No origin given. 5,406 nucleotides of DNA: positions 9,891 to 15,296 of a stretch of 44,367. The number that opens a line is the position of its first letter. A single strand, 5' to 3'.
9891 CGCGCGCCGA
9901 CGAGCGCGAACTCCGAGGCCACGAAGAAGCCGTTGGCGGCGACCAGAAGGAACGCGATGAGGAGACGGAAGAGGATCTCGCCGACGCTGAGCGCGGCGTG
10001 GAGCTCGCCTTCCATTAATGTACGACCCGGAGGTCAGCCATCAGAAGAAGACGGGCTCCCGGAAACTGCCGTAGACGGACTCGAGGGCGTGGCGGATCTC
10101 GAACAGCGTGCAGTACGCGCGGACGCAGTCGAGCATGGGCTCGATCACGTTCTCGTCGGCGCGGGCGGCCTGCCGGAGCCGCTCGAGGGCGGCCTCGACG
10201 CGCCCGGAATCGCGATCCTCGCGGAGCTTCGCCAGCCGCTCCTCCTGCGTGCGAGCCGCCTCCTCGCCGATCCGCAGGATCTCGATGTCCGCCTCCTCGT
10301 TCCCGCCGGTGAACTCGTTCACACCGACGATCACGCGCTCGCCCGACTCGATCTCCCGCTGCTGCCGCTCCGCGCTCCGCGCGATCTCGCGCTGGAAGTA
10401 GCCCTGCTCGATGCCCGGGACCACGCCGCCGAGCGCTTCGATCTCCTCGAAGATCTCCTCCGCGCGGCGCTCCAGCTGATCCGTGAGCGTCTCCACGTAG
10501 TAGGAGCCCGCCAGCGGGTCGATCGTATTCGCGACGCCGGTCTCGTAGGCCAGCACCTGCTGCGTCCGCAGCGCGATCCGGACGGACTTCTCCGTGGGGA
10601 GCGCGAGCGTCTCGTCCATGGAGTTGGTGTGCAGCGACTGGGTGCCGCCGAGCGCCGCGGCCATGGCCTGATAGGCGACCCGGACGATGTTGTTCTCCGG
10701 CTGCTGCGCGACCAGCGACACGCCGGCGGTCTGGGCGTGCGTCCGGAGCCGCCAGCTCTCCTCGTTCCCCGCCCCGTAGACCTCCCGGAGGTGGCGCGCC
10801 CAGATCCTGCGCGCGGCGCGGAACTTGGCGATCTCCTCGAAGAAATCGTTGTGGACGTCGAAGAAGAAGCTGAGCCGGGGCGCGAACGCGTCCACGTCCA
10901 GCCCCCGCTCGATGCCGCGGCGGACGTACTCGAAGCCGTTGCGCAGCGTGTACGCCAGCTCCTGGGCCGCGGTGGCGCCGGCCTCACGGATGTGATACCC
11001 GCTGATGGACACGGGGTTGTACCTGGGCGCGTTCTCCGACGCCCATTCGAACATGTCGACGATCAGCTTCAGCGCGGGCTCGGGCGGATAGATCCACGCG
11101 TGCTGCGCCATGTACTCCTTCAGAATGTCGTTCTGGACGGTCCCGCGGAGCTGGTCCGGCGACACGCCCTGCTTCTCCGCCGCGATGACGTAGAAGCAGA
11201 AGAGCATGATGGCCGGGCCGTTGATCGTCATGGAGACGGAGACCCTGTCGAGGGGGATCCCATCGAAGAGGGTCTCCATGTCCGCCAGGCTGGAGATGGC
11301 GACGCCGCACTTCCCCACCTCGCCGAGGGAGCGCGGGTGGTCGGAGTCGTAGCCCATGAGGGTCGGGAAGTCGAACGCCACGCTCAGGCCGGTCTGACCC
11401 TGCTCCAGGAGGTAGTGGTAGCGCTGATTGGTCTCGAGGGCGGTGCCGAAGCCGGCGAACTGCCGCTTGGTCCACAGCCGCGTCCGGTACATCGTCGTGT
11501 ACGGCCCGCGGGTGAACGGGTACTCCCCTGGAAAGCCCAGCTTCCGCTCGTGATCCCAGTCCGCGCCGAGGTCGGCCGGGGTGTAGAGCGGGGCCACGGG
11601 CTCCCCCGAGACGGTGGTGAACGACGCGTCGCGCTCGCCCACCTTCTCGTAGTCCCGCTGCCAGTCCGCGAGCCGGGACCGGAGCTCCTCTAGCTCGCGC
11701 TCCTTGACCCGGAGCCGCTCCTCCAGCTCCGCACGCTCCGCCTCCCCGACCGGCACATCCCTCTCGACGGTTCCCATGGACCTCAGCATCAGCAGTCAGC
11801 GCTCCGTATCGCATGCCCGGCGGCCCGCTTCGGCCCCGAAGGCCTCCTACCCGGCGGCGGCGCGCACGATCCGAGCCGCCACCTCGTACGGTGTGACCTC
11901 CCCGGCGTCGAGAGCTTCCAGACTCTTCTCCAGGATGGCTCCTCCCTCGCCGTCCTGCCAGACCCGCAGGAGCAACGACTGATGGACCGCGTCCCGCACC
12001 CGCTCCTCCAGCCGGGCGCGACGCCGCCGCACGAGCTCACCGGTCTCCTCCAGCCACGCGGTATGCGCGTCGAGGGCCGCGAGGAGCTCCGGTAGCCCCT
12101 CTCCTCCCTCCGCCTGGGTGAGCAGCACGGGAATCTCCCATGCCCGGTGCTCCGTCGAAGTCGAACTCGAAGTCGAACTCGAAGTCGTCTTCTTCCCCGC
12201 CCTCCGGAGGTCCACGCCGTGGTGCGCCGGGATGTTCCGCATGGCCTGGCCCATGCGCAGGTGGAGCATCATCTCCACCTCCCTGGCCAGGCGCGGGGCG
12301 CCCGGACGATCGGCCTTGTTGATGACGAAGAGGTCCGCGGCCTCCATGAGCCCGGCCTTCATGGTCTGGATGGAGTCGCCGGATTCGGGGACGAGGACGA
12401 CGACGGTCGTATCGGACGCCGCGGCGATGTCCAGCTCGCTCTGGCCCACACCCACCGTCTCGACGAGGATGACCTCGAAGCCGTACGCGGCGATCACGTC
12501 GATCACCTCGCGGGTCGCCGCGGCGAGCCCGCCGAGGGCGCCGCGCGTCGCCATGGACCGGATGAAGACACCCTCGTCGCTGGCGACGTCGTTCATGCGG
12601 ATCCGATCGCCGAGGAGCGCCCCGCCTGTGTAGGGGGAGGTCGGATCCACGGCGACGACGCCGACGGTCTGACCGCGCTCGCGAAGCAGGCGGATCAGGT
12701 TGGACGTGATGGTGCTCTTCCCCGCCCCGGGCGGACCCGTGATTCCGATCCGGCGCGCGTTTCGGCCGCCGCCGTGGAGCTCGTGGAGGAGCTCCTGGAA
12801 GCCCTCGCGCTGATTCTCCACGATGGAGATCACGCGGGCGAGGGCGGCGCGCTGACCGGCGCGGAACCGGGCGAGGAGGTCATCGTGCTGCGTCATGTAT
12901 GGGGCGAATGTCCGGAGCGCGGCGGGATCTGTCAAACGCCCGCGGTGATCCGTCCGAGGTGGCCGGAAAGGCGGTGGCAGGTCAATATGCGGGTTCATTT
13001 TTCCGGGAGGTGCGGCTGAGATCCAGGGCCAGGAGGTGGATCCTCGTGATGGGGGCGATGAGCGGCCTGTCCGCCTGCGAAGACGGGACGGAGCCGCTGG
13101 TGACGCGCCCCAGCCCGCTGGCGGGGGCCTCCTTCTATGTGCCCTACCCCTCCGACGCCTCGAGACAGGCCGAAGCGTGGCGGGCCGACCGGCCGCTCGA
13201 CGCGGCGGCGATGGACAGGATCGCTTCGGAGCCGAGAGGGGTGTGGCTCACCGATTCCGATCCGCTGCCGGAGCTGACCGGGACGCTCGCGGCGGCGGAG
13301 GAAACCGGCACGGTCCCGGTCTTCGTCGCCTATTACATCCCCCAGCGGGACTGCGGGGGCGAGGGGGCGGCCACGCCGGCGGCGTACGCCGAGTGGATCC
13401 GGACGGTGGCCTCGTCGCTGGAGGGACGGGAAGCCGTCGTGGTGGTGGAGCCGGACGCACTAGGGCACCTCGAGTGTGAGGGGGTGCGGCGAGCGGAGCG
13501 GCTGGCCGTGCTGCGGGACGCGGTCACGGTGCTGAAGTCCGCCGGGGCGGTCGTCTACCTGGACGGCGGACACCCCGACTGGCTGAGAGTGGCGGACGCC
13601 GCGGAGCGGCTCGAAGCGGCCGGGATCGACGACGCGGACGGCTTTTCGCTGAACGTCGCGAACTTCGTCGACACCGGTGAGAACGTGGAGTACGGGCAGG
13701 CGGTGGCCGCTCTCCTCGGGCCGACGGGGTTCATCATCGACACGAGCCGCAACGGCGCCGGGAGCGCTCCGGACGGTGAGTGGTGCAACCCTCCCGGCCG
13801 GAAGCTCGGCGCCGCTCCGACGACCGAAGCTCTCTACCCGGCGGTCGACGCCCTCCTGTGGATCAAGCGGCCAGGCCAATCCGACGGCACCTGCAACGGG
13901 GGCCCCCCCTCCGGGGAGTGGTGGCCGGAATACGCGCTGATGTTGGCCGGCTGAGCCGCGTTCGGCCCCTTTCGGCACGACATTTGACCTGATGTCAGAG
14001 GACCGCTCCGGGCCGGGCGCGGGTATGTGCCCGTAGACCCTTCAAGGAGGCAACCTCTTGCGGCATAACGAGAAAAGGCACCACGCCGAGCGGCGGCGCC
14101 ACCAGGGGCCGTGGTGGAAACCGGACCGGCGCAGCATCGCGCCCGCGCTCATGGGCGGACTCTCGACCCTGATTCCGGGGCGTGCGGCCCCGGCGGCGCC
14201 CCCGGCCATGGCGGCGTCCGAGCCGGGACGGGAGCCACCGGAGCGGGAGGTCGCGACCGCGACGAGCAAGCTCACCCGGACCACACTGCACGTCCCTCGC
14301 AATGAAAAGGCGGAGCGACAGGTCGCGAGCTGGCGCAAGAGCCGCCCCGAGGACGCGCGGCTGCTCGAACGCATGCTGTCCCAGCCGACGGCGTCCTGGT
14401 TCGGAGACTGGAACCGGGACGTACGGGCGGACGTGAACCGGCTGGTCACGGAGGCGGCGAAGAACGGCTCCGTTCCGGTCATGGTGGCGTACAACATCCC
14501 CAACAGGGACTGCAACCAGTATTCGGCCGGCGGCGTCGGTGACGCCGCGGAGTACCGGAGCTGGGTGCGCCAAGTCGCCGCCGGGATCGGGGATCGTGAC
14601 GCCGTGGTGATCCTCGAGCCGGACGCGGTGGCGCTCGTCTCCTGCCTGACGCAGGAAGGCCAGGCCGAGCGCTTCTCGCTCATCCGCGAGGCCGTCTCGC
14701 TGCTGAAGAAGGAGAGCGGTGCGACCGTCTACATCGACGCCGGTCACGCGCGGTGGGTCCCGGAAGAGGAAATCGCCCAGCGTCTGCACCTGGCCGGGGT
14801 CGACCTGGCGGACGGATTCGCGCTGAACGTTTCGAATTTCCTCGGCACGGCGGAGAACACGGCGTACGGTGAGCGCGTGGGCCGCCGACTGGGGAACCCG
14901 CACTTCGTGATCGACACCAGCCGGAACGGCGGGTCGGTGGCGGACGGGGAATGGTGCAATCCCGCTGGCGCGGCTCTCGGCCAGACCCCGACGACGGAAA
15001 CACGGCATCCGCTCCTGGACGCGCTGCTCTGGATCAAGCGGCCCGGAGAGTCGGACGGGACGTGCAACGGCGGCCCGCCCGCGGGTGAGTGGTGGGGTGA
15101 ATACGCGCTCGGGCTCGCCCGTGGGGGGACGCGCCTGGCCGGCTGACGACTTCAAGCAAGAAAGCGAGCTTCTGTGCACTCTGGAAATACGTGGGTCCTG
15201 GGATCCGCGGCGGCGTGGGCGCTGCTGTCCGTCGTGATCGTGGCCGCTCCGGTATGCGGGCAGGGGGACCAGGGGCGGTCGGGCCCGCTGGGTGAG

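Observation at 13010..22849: Cellulose-synthase-like locus lacking BcsB/BcsC, PilZ-gated, with an unusual accessory gene set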

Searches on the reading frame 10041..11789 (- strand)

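Call 74: search_protein_families(library=pfam, proteins=[window:10041-11789:-], max_evalue=0.0001)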
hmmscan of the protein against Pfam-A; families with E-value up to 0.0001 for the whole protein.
window:10041-11789:- (582 aa): 1 family
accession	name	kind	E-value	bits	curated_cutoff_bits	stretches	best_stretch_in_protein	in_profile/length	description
PF01642.28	MM_CoA_mutase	-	9.1e-228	757.4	22.1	1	59-574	2-512/512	Methylmalonyl-CoA mutase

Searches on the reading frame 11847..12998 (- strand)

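Call 5: search_protein_families(library=pfam, proteins=[window:11847-12998:-], max_evalue=0.01)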
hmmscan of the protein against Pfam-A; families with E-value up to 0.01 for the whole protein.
window:11847-12998:- (383 aa): 17 families
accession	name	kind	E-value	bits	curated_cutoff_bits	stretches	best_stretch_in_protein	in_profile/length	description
PF03308.22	MeaB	-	4.4e-88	295.3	23.1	1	53-349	1-271/273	Methylmalonyl Co-A mutase-associated GTPase MeaB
PF02492.25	cobW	-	2.2e-07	31.1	20.7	1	84-242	3-166/180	CobW/HypB/UreG, nucleotide-binding domain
PF01656.29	CbiA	-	8.5e-06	26.2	25.4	1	91-236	9-54/125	CobQ/CobB/MinD/ParA nucleotide binding domain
PF00009.33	GTP_EFTU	-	1.4e-05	25.2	26.5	0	194-312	92-185/188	Elongation factor Tu GTP binding domain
PF03266.21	NTPase_1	-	1.6e-05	25.2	23.9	1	83-116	1-34/168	NTPase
PF03029.23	ATP_bind_1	-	4.4e-05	23.8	27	1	86-121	1-36/240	Conserved hypothetical ATP binding protein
PF13401.12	AAA_22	-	0.00036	21.3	27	1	84-130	8-52/130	AAA domain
PF13191.12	AAA_16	-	0.00054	20.9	32.6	1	62-116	7-59/167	AAA ATPase domain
PF24883.2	NPHP3_N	-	0.00054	20.6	24.8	1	82-115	23-56/164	Nephrocystin 3, N-terminal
PF13238.12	AAA_18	-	0.00065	20.6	29.4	1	84-112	1-28/128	AAA domain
PF00142.24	Fer4_NifH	-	0.0016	18.4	25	1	82-125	1-44/271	4Fe-4S iron sulfur cluster binding proteins, NifH/frxC family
PF00005.33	ABC_tran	-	0.0018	19.3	25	1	81-115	11-42/137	ABC transporter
PF13604.12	AAA_30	-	0.0019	18.4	27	1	83-117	20-54/191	AAA domain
PF13245.12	AAA_19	-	0.002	18.8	25.1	1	81-120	11-50/134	AAA domain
PF03193.22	RsgA_GTPase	-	0.0026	18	30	0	53-103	83-128/174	RsgA GTPase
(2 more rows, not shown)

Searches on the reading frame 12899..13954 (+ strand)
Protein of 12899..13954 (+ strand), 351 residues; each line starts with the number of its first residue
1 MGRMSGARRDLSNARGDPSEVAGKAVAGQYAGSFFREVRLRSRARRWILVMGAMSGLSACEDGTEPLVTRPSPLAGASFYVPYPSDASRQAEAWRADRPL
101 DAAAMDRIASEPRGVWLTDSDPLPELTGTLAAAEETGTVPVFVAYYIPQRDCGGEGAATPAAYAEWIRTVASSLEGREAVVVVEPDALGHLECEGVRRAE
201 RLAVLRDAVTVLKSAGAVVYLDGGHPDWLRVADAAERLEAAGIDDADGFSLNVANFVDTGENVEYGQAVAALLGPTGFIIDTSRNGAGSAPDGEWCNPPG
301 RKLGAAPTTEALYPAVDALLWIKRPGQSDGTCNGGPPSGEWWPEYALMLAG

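Call 5: search_protein_families(library=pfam, proteins=[window:12899-13954:+], max_evalue=0.01)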
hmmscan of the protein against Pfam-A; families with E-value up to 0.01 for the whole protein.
window:12899-13954:+ (351 aa): 1 family
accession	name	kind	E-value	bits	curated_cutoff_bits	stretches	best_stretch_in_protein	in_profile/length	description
PF01341.22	Glyco_hydro_6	-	1.4e-56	193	27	1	96-335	10-300/305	Glycosyl hydrolases family 6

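Call 6: search_protein_families(library=ncbifam, proteins=[window:12899-13954:+], max_evalue=0.01)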
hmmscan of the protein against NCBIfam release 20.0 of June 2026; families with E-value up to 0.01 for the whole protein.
window:12899-13954:+ (351 aa): 0 families

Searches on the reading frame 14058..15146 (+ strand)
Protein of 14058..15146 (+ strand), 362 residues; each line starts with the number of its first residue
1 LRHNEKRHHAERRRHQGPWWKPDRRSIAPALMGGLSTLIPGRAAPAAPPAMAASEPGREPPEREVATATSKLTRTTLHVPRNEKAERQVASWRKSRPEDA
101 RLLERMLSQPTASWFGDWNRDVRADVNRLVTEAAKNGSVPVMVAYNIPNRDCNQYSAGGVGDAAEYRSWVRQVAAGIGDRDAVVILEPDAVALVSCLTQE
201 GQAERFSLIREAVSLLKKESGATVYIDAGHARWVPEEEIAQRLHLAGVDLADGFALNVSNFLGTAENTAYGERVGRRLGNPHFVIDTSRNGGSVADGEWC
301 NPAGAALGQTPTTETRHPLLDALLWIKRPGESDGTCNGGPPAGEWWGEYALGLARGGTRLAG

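Call 5: search_protein_families(library=pfam, proteins=[window:14058-15146:+], max_evalue=0.01)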
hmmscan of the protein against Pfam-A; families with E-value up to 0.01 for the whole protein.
window:14058-15146:+ (362 aa): 1 family
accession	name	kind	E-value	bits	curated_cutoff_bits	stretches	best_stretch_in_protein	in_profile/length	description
PF01341.22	Glyco_hydro_6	-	3.8e-62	211.3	27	1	93-339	9-300/305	Glycosyl hydrolases family 6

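Call 6: search_protein_families(library=ncbifam, proteins=[window:14058-15146:+], max_evalue=0.01)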
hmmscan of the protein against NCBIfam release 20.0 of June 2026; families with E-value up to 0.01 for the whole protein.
window:14058-15146:+ (362 aa): 0 families
